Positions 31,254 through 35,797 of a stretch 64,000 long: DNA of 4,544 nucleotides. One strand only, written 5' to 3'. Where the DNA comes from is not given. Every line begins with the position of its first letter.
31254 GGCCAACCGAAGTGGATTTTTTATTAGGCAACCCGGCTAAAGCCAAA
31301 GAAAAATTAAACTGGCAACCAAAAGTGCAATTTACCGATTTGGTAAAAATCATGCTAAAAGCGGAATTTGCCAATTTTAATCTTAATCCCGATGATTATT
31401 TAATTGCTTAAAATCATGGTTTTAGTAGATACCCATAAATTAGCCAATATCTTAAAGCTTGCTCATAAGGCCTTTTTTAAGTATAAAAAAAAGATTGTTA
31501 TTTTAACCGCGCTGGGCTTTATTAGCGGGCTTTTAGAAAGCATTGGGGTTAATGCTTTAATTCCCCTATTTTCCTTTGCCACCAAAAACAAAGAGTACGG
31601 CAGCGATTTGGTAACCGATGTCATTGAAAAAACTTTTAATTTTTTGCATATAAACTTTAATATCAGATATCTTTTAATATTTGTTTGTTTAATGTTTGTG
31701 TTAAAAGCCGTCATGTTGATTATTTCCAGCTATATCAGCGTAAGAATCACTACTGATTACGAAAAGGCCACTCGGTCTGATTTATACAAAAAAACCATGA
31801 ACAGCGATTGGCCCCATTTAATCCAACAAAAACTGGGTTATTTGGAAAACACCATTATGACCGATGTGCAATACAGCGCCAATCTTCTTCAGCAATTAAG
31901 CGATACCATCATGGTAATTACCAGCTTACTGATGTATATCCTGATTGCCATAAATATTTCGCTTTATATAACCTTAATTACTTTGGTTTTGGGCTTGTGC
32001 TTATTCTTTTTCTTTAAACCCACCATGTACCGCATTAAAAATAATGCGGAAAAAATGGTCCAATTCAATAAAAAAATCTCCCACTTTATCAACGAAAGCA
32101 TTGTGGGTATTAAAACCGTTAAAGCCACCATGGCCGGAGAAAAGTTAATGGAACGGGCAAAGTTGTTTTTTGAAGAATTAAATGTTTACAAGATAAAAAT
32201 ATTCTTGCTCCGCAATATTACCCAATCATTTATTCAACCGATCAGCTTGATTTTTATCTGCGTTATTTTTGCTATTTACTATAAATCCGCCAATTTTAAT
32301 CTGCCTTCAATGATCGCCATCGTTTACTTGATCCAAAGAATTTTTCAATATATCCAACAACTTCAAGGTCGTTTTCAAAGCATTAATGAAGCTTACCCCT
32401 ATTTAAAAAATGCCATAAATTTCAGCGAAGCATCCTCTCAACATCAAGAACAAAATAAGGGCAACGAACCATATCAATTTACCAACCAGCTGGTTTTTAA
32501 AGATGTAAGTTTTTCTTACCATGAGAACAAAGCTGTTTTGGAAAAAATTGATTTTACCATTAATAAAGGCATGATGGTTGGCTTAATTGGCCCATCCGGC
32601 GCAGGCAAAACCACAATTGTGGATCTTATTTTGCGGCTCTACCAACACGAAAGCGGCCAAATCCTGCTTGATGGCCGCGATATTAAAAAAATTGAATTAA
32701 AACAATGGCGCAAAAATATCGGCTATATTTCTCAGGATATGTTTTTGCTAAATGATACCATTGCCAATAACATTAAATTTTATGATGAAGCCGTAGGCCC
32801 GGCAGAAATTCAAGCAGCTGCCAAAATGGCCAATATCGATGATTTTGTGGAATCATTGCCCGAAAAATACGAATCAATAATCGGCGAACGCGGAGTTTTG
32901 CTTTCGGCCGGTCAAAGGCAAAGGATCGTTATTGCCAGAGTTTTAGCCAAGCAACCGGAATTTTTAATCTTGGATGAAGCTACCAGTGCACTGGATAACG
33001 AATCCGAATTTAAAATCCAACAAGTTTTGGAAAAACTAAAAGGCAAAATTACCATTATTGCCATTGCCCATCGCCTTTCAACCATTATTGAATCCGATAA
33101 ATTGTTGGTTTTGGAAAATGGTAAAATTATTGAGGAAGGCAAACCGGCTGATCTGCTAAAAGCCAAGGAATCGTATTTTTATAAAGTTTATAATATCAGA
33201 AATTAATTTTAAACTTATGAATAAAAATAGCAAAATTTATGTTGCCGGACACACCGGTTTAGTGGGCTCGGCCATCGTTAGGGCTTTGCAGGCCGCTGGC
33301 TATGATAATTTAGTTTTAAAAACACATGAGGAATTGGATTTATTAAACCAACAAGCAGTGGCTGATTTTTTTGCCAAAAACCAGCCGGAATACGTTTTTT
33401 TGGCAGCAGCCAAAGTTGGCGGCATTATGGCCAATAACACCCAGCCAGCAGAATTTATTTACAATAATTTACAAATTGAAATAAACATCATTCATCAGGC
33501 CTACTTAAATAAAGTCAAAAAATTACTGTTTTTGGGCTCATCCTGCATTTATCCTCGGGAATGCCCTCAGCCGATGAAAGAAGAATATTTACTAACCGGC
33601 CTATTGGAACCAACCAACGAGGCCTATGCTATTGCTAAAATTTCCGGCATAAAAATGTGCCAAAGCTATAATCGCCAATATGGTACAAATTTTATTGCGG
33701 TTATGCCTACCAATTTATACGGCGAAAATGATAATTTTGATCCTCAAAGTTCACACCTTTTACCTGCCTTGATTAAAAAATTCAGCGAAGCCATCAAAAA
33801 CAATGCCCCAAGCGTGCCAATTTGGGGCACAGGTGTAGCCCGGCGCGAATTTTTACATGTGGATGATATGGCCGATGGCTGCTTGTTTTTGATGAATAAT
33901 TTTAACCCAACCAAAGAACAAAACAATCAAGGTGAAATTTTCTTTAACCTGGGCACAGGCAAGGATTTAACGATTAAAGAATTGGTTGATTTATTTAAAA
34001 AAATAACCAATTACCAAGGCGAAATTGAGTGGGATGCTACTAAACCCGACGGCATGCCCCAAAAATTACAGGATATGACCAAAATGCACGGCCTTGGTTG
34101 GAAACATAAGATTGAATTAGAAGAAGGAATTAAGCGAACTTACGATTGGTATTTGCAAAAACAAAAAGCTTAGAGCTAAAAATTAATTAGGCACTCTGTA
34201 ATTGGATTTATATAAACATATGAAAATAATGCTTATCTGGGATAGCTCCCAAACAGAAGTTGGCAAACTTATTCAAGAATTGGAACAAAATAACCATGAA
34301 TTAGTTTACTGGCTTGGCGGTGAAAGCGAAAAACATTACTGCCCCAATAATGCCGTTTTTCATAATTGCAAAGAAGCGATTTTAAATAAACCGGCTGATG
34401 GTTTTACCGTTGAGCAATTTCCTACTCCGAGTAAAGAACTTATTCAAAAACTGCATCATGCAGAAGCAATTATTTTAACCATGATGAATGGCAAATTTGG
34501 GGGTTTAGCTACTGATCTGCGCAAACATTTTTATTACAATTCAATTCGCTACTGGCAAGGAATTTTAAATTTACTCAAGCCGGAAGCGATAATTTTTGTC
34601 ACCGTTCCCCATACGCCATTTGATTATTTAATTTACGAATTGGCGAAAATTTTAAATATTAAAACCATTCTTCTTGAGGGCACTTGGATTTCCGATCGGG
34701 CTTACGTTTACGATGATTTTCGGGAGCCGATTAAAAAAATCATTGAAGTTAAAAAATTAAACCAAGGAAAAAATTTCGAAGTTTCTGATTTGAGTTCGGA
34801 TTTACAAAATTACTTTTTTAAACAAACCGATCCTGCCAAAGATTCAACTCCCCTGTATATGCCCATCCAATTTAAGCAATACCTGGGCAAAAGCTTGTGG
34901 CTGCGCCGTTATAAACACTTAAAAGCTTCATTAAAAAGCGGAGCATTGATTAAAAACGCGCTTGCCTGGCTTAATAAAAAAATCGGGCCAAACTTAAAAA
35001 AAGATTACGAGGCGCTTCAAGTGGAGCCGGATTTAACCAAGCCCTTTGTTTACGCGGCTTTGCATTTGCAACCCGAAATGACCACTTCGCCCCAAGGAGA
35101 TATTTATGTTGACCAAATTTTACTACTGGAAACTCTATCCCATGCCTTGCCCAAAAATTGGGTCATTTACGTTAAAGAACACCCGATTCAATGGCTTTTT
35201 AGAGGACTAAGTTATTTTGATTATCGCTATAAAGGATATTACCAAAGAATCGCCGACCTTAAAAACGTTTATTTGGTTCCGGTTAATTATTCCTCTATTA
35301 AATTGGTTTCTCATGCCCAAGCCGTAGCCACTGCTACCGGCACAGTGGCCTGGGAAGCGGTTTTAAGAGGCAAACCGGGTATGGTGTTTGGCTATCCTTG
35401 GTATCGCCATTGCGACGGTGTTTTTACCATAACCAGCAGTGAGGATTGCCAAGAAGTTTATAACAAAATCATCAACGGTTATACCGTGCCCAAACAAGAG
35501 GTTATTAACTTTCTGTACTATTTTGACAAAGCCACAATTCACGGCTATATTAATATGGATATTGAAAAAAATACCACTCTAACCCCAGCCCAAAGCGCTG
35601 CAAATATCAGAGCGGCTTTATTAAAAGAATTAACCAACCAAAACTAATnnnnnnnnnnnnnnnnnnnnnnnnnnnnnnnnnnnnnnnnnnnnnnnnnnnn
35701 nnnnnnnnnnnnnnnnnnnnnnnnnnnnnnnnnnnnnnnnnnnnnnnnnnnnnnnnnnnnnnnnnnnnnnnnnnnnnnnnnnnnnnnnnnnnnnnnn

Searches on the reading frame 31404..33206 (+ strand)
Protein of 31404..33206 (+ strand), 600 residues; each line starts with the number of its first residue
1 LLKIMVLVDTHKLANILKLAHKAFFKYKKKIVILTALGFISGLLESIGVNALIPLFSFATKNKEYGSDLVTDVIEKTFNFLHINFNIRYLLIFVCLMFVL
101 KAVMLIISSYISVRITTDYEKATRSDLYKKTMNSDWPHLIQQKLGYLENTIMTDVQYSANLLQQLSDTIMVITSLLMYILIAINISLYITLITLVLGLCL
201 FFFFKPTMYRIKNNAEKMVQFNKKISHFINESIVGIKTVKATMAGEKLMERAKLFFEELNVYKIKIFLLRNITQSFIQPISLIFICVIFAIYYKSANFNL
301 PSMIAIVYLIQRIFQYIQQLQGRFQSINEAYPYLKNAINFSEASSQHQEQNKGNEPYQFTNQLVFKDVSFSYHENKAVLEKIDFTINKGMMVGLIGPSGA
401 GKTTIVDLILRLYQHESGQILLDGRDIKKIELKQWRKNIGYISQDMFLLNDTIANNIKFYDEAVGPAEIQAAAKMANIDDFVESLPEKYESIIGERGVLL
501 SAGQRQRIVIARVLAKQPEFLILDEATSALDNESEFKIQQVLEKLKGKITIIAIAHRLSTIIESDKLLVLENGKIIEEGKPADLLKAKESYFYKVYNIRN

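Call 44: search_protein_families(library=pfam, proteins=[window:31404-33206:+], max_evalue=0.00001)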
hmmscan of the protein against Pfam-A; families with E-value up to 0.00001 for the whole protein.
window:31404-33206:+ (600 aa): 3 families
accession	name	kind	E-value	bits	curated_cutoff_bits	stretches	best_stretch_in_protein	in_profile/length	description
PF00005.33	ABC_tran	-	7.8e-35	120.9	25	1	379-528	1-137/137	ABC transporter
PF00664.28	ABC_membrane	-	3.2e-14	53.7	28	1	34-296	4-252/274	ABC transporter transmembrane region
PF02463.25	SMC_N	-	1e-07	32.1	40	1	406-569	97-210/220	RecF/RecN/SMC N terminal domain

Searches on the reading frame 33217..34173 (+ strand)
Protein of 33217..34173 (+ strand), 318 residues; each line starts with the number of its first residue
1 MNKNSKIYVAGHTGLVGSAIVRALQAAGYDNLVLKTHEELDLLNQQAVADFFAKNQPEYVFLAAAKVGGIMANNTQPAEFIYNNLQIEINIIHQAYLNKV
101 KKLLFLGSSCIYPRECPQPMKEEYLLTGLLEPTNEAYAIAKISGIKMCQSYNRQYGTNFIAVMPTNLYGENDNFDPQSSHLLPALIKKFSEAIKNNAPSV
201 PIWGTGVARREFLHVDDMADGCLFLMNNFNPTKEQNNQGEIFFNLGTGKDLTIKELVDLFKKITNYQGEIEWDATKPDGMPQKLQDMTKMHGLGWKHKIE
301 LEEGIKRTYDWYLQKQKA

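Call 44: search_protein_families(library=pfam, proteins=[window:33217-34173:+], max_evalue=0.00001)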
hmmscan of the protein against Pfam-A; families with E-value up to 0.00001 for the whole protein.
window:33217-34173:+ (318 aa): 3 families
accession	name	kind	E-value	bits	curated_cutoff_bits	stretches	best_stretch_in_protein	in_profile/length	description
PF01370.27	Epimerase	-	4e-63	213.5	20.9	1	7-232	1-231/240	NAD dependent epimerase/dehydratase family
PF16363.11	GDP_Man_Dehyd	-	1.7e-18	67.6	27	1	39-308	58-332/332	GDP-mannose 4,6 dehydratase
PF04321.23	RmlD_sub_bind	-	4.9e-07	29.6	27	1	6-75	2-70/287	RmlD substrate binding domain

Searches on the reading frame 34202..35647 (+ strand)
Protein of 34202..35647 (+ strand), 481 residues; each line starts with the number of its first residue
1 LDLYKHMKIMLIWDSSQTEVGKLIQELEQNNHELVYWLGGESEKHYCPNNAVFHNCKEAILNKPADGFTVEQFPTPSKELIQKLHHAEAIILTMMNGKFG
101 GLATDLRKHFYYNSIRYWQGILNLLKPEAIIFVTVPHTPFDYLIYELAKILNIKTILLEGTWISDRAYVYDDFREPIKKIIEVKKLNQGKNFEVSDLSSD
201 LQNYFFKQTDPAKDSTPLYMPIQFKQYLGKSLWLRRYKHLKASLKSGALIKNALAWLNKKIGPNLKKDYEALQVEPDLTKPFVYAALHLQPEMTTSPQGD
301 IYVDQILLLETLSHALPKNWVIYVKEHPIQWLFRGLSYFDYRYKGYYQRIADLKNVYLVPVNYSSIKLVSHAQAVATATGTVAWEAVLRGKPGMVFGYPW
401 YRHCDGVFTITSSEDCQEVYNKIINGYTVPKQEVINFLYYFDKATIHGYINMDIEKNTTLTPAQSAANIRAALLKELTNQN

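Call 45: search_protein_families(library=pfam, proteins=[window:34202-35647:+], max_evalue=0.00001)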
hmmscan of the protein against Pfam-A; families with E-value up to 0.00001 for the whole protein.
window:34202-35647:+ (481 aa): 1 family
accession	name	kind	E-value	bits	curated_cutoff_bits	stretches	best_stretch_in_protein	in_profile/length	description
PF05159.20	Capsule_synth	-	6.5e-08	32.8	20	1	308-402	176-267/310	Capsule polysaccharide biosynthesis protein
